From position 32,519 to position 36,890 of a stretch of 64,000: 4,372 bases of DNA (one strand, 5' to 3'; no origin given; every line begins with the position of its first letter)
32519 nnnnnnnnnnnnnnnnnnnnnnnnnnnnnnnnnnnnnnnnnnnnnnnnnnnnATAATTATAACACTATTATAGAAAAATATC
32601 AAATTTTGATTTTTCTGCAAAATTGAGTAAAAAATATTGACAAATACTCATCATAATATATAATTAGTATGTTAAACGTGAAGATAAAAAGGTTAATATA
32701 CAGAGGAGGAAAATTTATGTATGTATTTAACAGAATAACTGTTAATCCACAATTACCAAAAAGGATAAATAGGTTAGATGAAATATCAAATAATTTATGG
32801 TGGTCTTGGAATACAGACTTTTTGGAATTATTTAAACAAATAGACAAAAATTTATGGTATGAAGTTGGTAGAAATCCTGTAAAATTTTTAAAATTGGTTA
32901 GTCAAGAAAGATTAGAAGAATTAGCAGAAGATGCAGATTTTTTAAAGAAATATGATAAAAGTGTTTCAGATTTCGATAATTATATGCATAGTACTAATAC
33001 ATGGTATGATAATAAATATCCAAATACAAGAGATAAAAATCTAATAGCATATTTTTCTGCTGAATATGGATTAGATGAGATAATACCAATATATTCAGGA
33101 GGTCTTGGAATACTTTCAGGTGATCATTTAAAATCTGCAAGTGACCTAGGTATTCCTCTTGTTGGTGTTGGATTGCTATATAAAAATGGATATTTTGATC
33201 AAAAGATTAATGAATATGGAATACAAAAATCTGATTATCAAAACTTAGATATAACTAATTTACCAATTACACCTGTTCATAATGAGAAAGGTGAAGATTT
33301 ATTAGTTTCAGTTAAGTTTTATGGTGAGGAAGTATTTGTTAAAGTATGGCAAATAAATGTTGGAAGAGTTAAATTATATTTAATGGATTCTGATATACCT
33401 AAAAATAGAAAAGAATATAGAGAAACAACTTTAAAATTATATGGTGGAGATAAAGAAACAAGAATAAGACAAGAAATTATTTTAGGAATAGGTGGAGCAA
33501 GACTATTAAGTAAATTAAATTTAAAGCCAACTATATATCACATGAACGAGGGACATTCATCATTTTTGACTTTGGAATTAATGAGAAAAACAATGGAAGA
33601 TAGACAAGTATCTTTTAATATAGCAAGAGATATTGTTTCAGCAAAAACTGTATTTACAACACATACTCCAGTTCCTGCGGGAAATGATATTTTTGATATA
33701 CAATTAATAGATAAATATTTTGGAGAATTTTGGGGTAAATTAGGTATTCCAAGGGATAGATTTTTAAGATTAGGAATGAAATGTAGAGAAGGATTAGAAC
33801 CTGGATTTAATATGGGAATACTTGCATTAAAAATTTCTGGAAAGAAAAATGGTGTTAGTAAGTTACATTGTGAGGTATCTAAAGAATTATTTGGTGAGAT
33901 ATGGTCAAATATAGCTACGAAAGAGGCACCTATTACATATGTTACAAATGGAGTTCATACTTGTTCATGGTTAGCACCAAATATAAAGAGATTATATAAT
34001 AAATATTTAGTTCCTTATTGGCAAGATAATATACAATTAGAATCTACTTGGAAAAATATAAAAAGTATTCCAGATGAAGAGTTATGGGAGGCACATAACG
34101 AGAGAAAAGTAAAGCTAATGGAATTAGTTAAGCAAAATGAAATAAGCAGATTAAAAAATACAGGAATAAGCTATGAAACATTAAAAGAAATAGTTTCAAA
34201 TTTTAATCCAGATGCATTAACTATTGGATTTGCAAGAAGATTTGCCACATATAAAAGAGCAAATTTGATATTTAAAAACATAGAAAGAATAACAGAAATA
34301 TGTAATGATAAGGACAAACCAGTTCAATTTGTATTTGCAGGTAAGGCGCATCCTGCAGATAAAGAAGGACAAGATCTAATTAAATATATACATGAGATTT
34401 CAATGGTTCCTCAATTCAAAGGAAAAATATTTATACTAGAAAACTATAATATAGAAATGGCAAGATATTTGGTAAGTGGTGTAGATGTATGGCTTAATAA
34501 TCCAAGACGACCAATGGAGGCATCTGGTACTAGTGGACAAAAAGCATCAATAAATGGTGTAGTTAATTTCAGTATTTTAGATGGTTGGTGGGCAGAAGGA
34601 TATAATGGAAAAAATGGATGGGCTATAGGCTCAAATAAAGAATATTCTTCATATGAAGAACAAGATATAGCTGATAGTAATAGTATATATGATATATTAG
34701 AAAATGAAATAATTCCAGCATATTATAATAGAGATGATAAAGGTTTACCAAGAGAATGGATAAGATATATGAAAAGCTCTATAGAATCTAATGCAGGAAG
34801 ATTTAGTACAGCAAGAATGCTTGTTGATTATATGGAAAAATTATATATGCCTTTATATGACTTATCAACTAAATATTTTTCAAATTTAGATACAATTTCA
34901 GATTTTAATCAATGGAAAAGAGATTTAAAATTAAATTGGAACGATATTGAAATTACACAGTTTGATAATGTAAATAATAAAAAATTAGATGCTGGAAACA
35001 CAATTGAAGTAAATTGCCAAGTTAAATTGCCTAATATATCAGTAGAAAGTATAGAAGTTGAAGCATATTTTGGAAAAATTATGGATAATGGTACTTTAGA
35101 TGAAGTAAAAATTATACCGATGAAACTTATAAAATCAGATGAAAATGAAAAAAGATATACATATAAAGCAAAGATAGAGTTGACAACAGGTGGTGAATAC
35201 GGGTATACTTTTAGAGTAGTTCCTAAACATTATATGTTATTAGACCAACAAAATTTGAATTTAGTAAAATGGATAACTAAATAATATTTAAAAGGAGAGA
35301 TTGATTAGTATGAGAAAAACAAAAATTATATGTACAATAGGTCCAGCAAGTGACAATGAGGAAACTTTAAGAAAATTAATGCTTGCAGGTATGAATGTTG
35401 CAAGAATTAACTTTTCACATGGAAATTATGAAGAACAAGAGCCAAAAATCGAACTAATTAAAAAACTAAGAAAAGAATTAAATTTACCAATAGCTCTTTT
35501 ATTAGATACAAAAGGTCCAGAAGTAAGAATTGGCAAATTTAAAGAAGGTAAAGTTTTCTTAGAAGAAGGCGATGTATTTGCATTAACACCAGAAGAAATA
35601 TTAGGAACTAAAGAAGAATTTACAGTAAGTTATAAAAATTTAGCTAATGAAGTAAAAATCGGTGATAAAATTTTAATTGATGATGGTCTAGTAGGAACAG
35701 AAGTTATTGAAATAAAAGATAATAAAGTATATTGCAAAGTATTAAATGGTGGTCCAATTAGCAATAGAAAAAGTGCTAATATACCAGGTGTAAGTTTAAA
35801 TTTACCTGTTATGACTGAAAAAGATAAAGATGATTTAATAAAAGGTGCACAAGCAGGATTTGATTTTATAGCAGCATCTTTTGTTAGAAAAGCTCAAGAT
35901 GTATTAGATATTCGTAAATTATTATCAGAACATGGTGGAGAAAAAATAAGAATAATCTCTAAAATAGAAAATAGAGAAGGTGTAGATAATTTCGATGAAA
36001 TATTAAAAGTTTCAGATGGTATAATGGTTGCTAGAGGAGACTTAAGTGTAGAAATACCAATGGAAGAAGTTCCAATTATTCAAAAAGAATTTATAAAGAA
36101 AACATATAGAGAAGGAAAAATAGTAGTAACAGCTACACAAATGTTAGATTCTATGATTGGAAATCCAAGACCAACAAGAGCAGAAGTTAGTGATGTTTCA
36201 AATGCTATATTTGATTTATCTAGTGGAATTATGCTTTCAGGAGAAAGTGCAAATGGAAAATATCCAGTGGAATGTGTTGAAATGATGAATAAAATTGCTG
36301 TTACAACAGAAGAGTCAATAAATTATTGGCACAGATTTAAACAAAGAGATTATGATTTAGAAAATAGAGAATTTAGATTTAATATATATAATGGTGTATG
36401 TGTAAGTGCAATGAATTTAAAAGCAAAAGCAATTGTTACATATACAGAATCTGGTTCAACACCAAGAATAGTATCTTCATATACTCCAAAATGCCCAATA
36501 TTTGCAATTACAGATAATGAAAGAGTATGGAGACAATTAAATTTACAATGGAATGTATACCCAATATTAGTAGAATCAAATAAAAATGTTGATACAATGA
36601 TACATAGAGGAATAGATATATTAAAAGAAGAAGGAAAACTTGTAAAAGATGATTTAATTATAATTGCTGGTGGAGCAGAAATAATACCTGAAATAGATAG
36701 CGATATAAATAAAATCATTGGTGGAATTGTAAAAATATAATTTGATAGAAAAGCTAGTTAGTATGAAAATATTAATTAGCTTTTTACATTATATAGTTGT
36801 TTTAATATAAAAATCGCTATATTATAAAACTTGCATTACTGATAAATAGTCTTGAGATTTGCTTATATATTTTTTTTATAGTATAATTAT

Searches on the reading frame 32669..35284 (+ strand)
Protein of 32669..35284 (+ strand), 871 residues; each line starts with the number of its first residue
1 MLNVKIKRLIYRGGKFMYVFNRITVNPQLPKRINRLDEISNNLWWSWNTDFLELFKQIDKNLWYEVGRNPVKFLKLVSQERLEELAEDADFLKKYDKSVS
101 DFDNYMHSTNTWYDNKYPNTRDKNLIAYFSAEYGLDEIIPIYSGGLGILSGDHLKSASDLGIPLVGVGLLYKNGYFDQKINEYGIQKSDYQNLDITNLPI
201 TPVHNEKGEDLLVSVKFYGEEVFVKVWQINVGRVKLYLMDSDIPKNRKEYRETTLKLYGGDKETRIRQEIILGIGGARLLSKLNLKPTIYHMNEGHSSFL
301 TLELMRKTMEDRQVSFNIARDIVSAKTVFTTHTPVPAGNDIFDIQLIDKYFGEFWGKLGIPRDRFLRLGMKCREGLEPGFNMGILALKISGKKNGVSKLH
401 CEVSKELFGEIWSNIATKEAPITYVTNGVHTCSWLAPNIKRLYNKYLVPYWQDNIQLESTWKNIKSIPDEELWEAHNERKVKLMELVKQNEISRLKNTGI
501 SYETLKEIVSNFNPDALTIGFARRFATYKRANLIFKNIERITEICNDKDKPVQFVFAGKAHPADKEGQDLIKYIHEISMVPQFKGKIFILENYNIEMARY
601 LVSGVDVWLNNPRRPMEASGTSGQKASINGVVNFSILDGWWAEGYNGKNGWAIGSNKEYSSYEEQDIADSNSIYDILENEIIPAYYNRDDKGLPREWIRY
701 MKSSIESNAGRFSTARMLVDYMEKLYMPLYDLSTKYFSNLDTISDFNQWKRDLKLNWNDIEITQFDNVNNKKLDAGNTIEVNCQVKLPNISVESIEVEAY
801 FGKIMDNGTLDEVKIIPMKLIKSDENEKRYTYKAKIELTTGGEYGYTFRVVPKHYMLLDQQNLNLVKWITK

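Call 65: search_protein_families(library=pfam, proteins=[window:32669-35284:+], max_evalue=0.00001)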
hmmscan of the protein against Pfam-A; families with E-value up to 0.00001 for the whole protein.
window:32669-35284:+ (871 aa): 2 families
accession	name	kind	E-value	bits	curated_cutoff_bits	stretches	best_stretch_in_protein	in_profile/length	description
PF11897.13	DUF3417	-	1.7e-38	131.8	25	1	29-138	1-108/109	Protein of unknown function (DUF3417)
PF00343.26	Phosphorylase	-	2e-34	119.4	27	1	288-639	218-579/713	Carbohydrate phosphorylase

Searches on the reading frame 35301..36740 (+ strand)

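Call 65: search_protein_families(library=pfam, proteins=[window:35301-36740:+], max_evalue=0.00001)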
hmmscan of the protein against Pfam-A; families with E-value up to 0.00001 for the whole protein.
window:35301-36740:+ (479 aa): 2 families
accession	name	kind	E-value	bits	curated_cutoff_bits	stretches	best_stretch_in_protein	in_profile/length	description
PF00224.27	PK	-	8e-130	433.1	30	1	4-326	1-328/328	Pyruvate kinase, barrel domain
PF02887.21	PK_C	-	3e-29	101.9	28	1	362-461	3-102/114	Pyruvate kinase, alpha/beta domain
